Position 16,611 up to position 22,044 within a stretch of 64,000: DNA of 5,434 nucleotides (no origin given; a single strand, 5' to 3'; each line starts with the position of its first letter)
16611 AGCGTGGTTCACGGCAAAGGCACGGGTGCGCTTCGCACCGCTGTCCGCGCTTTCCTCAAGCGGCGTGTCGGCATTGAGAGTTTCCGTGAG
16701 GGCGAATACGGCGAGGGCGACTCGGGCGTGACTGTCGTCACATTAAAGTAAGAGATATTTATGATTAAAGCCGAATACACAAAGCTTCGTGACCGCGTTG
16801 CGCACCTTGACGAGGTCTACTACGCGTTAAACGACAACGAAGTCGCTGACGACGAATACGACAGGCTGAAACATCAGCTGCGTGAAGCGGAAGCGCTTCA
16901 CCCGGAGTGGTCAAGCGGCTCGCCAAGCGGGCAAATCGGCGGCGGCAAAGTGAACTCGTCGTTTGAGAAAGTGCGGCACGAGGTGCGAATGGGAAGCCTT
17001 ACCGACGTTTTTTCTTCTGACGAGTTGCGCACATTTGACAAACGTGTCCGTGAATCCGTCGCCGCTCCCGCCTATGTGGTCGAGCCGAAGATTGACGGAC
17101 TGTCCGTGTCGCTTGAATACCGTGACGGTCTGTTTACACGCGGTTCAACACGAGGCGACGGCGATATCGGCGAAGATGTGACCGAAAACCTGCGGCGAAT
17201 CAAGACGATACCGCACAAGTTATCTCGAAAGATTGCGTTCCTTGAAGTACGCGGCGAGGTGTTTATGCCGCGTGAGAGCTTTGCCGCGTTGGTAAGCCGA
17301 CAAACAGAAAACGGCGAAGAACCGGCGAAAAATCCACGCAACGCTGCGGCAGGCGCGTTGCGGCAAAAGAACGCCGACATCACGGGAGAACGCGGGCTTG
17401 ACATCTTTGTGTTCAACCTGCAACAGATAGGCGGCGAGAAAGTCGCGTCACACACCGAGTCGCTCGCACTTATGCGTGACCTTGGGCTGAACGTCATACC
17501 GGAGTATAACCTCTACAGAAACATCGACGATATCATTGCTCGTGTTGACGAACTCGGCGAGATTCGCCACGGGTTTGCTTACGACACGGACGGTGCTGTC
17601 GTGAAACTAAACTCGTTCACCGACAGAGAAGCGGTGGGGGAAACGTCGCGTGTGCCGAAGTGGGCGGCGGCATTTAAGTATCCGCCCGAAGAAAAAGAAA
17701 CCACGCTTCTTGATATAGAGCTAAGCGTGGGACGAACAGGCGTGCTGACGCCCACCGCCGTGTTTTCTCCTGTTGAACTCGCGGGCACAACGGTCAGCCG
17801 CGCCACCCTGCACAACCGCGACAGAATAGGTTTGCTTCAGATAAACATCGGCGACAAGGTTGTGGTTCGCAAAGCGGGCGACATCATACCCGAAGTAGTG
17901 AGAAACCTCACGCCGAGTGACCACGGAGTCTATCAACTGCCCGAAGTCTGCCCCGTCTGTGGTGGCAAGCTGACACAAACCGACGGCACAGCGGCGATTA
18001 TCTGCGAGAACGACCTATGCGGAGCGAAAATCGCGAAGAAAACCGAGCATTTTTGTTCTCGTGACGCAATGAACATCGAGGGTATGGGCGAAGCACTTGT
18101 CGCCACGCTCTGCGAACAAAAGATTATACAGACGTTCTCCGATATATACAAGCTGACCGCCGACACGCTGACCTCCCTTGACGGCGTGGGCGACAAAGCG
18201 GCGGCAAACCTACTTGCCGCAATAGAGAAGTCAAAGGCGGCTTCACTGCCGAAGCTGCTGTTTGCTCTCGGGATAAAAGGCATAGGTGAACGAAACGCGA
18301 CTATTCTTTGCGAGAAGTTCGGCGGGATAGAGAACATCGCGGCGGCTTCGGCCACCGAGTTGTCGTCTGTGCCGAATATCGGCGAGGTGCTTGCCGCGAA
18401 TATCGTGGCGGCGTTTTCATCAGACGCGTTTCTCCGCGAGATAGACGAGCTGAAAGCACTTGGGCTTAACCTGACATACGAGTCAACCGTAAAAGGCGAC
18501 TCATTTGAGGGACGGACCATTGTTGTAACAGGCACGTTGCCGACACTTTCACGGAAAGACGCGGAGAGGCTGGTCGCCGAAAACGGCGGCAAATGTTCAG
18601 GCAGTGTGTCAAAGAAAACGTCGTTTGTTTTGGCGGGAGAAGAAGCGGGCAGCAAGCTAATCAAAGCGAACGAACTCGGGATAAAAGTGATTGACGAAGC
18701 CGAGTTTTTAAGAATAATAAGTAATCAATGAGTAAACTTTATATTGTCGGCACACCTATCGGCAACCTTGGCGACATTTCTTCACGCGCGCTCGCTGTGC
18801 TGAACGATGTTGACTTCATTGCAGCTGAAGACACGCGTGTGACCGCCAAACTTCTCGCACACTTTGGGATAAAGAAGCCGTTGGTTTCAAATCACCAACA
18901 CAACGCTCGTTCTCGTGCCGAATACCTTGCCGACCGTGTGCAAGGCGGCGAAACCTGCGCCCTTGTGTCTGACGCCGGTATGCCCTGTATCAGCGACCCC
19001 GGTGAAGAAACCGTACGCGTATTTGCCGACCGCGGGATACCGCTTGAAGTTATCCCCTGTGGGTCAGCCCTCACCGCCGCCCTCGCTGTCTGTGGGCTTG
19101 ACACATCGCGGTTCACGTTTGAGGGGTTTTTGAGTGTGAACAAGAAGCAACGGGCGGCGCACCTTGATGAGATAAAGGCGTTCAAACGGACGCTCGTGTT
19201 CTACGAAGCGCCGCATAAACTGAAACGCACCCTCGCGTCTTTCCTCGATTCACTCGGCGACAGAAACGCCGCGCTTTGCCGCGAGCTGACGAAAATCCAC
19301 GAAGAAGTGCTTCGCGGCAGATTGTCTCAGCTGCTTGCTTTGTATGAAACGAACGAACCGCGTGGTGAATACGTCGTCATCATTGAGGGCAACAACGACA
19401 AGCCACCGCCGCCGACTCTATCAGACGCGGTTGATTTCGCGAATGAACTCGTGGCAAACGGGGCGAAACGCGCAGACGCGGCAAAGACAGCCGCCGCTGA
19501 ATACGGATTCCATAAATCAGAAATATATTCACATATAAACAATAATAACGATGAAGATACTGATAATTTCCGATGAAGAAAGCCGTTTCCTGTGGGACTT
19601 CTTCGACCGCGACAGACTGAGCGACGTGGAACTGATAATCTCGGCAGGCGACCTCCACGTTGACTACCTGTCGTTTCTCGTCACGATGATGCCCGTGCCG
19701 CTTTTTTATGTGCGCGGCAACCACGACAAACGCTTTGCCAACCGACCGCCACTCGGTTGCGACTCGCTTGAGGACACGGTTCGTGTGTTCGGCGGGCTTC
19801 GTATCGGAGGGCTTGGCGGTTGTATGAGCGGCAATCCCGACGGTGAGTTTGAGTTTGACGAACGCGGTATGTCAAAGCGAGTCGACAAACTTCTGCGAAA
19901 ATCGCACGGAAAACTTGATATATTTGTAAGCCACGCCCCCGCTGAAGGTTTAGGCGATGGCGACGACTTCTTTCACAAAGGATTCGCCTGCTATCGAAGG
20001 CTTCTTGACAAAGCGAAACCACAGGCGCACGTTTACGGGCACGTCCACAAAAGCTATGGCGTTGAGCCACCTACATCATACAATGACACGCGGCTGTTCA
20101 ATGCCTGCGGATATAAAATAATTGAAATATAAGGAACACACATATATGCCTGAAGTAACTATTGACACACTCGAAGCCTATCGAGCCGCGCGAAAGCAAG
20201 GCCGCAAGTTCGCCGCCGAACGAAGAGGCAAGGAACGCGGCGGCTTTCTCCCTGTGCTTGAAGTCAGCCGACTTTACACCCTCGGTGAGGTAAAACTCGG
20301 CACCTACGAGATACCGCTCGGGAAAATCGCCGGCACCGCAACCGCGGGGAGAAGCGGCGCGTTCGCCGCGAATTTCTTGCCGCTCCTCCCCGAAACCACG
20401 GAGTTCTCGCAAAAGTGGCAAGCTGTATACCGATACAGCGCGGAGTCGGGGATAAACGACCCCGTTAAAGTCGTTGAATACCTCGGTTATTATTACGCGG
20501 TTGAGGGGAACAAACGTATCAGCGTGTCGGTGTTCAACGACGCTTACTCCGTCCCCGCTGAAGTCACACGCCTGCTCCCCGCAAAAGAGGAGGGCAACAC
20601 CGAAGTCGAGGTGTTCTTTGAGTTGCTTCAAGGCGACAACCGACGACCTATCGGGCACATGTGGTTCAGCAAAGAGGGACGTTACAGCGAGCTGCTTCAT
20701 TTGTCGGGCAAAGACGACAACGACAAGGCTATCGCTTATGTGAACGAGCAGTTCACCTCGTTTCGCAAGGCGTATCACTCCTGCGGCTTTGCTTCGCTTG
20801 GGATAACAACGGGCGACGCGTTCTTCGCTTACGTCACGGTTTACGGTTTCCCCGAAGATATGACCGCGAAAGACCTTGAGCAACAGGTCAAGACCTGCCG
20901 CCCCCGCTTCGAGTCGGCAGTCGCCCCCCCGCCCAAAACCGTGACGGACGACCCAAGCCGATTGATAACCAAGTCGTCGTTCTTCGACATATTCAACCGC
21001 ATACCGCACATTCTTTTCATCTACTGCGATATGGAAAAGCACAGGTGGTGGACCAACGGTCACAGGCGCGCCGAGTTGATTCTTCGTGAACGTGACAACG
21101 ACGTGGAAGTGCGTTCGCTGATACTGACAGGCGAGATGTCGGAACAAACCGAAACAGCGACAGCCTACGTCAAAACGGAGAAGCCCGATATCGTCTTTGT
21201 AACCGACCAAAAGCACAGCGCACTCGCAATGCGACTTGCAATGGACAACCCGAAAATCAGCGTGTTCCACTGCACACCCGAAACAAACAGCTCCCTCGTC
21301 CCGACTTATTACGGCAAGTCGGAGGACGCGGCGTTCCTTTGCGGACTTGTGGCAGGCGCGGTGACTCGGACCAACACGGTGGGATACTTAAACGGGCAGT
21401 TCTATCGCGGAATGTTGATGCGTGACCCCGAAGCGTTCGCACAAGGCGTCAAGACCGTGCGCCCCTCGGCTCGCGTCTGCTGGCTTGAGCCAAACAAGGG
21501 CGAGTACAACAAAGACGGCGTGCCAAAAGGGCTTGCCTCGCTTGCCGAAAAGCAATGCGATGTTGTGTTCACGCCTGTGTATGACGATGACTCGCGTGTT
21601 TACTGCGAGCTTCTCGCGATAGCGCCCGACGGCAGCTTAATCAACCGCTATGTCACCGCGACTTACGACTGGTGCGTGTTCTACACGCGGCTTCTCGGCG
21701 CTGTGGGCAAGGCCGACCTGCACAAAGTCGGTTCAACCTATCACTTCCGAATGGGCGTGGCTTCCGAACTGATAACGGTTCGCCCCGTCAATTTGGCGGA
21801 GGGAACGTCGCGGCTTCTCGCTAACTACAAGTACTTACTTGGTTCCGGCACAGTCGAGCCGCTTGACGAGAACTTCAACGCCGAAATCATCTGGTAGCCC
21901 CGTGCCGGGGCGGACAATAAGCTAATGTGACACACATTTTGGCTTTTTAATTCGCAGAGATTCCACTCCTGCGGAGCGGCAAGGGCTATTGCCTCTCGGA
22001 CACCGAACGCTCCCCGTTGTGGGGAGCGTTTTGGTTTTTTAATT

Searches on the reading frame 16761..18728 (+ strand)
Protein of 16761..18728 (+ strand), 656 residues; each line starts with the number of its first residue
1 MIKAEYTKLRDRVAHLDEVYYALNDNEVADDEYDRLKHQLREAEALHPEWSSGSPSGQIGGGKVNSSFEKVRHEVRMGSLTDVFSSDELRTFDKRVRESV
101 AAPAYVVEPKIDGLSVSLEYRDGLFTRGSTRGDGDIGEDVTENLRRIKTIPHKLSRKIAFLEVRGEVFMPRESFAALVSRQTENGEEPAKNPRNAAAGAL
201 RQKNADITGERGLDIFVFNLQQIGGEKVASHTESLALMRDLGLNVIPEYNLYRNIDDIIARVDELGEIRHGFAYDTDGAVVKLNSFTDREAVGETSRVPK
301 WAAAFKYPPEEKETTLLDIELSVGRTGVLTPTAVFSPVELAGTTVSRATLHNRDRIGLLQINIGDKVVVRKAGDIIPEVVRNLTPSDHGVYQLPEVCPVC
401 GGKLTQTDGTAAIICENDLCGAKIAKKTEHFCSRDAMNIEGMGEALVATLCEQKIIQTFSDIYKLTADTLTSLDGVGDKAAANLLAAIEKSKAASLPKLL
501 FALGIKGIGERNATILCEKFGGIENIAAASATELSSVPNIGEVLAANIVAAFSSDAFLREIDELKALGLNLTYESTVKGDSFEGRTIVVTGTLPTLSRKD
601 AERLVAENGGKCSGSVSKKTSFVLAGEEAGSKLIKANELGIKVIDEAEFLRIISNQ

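Call 24: search_protein_families(library=pfam, proteins=[window:16761-18728:+], max_evalue=0.00001)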
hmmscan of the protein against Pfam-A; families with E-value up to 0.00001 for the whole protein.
window:16761-18728:+ (656 aa): 7 families
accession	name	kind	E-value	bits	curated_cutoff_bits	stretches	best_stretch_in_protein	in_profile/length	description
PF01653.23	DNA_ligase_aden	-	4.3e-81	272.6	27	1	66-310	2-253/253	NAD-dependent DNA ligase adenylation domain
PF03120.22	DNA_ligase_OB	-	1.3e-30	105.5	32.9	1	313-385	1-73/79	NAD-dependent DNA ligase OB-fold domain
PF14520.12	HHH_5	-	2.2e-17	63.7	27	2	503-551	5-54/57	Helix-hairpin-helix domain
PF12826.13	HHH_2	-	5.7e-16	58.9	27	1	498-556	1-59/64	Helix-hairpin-helix motif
PF00533.33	BRCT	-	6.9e-15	55.5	21.3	1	582-652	6-77/78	BRCA1 C Terminus (BRCT) domain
PF12738.14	PTCB-BRCT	-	9.1e-08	32.4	22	1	587-644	3-59/63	twin BRCT domain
PF01367.25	5_3_exonuc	-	7.6e-07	30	40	0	504-553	22-69/97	5'-3' exonuclease, C-terminal SAM fold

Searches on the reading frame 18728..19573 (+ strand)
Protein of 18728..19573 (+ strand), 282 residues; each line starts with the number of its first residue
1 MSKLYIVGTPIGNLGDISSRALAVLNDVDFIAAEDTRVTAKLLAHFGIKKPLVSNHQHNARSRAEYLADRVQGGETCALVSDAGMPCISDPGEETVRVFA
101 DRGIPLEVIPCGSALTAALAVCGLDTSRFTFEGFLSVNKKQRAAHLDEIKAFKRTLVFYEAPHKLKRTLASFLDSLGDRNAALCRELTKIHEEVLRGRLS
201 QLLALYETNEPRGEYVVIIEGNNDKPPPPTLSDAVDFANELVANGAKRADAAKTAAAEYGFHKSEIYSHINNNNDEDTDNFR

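Call 24: search_protein_families(library=pfam, proteins=[window:18728-19573:+], max_evalue=0.00001)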
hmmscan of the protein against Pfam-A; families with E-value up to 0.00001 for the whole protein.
window:18728-19573:+ (282 aa): 1 family
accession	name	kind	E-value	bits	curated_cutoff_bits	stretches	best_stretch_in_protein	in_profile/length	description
PF00590.25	TP_methylase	-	9.8e-36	124.1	27.8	1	3-202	1-211/212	Tetrapyrrole (Corrin/Porphyrin) Methylases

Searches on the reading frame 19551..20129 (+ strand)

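Call 24: search_protein_families(library=pfam, proteins=[window:19551-20129:+], max_evalue=0.00001)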
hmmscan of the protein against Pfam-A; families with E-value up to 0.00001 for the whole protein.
window:19551-20129:+ (193 aa): 2 families
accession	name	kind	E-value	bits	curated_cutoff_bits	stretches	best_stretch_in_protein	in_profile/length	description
PF00149.33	Metallophos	-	8.8e-11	43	21.5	1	16-167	20-190/191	Calcineurin-like phosphoesterase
PF12850.12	Metallophos_2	-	2.1e-07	31.5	27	1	1-169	1-120/154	Calcineurin-like phosphoesterase superfamily domain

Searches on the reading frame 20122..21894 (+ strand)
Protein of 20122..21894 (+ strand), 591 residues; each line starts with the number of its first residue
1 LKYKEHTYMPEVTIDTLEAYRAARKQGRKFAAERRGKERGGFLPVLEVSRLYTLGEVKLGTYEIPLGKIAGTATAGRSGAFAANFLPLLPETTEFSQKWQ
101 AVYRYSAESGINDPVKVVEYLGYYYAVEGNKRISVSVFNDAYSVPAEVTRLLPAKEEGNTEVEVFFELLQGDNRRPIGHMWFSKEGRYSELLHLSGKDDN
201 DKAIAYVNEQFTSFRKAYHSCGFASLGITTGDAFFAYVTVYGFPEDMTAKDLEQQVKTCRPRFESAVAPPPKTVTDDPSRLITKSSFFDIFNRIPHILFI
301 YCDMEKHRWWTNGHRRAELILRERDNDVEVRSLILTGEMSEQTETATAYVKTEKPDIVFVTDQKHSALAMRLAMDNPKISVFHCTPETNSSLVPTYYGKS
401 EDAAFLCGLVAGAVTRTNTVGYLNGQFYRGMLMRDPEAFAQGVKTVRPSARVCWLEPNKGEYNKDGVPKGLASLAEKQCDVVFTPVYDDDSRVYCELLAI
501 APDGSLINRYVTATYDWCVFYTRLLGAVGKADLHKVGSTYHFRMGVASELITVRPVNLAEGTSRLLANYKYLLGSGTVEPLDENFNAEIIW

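Call 24: search_protein_families(library=pfam, proteins=[window:20122-21894:+], max_evalue=0.00001)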
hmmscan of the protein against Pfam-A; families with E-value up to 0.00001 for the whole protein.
window:20122-21894:+ (591 aa): 1 family
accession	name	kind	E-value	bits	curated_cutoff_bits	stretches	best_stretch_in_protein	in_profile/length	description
PF02608.20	Bmp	-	7.3e-10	38.8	24.1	1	324-483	30-188/301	ABC transporter substrate-binding protein PnrA-like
